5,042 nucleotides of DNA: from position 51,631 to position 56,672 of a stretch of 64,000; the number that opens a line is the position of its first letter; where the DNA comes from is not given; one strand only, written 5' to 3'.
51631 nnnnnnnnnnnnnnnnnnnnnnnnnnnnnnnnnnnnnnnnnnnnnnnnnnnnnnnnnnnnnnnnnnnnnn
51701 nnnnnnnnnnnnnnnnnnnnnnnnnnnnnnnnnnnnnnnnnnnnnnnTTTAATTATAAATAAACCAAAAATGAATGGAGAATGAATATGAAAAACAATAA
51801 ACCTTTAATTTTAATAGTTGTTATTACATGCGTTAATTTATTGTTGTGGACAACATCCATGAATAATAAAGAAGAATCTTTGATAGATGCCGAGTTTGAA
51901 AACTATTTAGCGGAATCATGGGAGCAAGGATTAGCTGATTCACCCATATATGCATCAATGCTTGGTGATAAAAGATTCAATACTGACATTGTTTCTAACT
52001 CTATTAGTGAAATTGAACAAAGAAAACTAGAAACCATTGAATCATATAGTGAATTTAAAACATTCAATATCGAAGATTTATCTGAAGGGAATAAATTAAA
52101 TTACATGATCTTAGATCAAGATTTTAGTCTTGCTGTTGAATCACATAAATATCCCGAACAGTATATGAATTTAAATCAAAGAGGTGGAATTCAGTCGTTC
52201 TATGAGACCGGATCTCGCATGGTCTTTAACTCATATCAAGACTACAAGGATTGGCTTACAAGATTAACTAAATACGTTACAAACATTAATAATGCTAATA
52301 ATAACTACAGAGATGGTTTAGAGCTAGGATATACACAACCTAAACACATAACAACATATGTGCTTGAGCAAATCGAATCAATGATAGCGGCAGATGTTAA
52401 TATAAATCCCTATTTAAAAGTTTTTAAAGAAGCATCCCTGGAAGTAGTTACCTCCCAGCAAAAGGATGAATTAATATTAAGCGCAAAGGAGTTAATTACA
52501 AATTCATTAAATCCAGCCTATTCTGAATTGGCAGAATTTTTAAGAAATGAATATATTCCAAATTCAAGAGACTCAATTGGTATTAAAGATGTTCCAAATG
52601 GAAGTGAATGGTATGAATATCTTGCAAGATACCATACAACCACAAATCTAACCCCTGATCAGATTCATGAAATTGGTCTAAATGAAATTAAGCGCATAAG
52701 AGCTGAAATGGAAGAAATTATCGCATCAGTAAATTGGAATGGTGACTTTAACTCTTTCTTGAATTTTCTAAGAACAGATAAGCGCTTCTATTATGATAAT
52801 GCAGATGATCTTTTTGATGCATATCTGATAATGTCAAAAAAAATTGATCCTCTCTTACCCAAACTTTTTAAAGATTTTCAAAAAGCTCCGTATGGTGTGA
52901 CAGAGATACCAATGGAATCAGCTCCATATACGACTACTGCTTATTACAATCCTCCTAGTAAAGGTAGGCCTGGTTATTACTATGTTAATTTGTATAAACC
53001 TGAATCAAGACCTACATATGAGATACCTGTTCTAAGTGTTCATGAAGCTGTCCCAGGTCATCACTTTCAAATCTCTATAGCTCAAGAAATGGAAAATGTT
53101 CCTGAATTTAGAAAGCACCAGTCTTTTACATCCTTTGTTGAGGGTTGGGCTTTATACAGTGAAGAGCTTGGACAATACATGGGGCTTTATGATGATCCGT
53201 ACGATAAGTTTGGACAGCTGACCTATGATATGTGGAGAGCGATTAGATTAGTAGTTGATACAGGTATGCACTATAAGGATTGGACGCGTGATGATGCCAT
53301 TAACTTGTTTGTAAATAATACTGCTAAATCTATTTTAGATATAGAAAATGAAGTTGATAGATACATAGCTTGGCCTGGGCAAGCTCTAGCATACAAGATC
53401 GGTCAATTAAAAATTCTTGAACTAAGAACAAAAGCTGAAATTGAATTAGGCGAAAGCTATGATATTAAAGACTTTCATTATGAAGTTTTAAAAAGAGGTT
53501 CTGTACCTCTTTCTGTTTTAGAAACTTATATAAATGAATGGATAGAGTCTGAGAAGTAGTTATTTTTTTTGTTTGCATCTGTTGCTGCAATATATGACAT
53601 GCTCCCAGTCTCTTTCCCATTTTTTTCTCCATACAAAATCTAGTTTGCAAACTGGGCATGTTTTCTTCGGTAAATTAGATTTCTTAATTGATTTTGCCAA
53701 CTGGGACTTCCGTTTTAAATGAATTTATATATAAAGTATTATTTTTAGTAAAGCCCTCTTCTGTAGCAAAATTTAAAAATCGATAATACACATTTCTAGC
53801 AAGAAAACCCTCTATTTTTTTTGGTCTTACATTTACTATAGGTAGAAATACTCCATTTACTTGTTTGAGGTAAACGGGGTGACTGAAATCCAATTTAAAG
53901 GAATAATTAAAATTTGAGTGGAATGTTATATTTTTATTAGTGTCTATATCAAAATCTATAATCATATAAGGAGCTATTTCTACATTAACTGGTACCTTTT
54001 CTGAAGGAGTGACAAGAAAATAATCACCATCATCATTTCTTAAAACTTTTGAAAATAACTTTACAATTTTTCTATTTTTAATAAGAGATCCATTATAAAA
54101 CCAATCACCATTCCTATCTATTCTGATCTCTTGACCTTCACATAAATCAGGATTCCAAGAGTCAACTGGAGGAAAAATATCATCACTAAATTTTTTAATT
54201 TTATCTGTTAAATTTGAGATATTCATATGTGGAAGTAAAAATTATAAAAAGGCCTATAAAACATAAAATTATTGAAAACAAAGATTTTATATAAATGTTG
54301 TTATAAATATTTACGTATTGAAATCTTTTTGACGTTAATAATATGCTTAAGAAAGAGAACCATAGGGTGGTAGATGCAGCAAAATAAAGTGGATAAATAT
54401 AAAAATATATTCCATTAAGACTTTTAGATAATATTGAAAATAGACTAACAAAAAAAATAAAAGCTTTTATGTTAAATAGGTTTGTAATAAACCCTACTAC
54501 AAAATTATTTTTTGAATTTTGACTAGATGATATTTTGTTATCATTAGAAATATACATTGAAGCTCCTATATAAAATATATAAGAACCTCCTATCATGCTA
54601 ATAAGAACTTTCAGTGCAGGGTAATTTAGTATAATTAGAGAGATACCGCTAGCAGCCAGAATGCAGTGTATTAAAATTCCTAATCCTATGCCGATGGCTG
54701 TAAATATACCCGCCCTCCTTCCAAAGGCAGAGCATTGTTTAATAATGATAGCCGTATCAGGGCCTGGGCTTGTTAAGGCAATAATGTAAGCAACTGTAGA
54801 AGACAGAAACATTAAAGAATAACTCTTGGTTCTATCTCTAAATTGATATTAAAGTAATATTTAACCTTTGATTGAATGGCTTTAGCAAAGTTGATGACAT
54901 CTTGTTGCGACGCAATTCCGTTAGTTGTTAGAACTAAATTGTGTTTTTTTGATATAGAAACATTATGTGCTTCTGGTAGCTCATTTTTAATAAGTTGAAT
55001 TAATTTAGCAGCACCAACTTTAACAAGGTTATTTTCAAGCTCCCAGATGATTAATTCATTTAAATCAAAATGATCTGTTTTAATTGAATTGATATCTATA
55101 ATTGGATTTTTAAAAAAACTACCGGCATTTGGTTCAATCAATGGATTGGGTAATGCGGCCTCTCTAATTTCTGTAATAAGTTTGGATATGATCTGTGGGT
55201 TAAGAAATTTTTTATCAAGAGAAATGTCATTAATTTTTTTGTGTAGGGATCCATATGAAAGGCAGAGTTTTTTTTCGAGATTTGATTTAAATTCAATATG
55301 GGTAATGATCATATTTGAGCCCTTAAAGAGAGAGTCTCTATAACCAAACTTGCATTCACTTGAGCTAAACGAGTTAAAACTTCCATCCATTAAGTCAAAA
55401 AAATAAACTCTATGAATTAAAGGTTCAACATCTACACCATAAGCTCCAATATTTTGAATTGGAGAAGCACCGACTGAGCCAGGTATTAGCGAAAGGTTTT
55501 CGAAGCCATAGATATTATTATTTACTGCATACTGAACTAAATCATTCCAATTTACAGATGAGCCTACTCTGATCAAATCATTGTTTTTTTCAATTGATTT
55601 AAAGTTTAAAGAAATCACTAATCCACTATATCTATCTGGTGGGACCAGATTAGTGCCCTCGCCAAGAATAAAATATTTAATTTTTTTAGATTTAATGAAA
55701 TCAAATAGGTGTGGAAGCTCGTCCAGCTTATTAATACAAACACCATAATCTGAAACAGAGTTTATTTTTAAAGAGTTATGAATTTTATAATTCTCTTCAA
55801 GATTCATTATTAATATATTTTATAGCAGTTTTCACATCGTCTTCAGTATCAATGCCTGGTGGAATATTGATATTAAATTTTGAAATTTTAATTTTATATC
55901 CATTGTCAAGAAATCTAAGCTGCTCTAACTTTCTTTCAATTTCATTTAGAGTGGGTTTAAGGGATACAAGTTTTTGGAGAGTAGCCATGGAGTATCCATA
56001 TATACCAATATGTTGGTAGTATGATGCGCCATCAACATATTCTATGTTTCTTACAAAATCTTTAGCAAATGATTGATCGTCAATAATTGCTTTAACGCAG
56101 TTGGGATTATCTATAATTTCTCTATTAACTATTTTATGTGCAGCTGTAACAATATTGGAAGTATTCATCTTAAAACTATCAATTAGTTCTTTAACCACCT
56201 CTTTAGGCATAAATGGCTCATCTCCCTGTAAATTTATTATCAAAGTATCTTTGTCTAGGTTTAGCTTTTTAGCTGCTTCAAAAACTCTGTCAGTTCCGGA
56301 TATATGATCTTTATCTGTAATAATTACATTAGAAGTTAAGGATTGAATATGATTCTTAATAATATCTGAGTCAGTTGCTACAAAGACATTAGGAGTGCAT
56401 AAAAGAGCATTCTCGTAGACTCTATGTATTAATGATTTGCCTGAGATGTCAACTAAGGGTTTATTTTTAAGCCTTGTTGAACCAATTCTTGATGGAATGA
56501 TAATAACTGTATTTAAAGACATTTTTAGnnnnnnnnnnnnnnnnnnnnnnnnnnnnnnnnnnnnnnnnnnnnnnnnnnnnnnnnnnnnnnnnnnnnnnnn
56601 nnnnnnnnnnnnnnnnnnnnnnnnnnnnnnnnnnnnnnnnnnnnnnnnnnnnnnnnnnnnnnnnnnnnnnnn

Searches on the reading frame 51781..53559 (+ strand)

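Call 36: search_protein_families(library=pfam, proteins=[window:51781-53559:+], max_evalue=0.00001)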
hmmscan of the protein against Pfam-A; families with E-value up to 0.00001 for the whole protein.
window:51781-53559:+ (592 aa): 1 family
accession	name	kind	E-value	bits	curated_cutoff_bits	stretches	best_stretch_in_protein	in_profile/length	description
PF05960.17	DUF885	-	2.5e-162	542.6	32.4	1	55-583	1-531/532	Bacterial protein of unknown function (DUF885)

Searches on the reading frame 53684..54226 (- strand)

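Call 37: search_protein_families(library=pfam, proteins=[window:53684-54226:-], max_evalue=0.00001)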
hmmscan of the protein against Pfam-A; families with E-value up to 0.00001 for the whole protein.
window:53684-54226:- (180 aa): 2 families
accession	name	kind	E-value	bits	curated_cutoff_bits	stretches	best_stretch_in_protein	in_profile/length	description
PF06938.16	DUF1285_N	-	4.8e-25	87.6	29.3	1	19-83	1-65/67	Domain of unknown function (DUF1285), N-terminal domain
PF21028.2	DUF1285_C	-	9.4e-07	29.5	29.3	1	86-169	1-88/95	Protein of unknown function (DUF1285), C-terminal domain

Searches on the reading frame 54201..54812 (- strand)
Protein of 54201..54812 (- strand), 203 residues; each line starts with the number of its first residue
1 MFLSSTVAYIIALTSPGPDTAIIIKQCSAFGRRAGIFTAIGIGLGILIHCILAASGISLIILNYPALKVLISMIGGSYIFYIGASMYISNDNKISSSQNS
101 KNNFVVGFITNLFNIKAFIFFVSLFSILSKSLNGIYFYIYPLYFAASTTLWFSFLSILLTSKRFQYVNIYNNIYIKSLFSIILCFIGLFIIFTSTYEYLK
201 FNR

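Call 37: search_protein_families(library=pfam, proteins=[window:54201-54812:-], max_evalue=0.00001)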
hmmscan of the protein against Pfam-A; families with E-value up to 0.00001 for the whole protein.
window:54201-54812:- (203 aa): 1 family
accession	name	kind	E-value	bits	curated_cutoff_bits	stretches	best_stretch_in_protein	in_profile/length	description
PF01810.24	LysE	-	1.8e-21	77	25.6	1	11-191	2-190/193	LysE type translocator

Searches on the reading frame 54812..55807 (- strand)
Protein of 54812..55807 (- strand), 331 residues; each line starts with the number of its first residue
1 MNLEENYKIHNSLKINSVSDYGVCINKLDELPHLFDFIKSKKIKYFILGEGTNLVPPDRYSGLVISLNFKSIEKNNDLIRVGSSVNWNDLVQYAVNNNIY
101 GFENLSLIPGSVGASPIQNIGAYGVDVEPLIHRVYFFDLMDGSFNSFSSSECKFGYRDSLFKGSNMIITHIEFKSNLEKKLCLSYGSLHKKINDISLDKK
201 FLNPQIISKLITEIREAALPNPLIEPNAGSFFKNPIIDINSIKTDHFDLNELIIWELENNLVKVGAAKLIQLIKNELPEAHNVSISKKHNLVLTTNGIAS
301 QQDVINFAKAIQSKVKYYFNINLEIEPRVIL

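Call 37: search_protein_families(library=pfam, proteins=[window:54812-55807:-], max_evalue=0.00001)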
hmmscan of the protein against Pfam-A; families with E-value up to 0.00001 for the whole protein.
window:54812-55807:- (331 aa): 2 families
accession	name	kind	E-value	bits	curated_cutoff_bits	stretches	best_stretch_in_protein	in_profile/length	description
PF01565.28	FAD_binding_4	-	8.2e-18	64.9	26.4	1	24-128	6-116/139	FAD binding domain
PF02873.21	MurB_C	-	1.3e-15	57.8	27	1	209-330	4-99/99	UDP-N-acetylenolpyruvoylglucosamine reductase, C-terminal domain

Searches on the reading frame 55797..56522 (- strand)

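Call 37: search_protein_families(library=pfam, proteins=[window:55797-56522:-], max_evalue=0.00001)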
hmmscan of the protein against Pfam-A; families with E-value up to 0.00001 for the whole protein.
window:55797-56522:- (241 aa): 2 families
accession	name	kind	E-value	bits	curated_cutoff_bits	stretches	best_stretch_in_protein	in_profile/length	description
PF02348.25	CTP_transf_3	-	1.1e-44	153.3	22.6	1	6-211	1-217/217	Cytidylyltransferase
PF12804.13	NTP_transf_3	-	3.9e-09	37.3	27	1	11-130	10-124/160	MobA-like NTP transferase domain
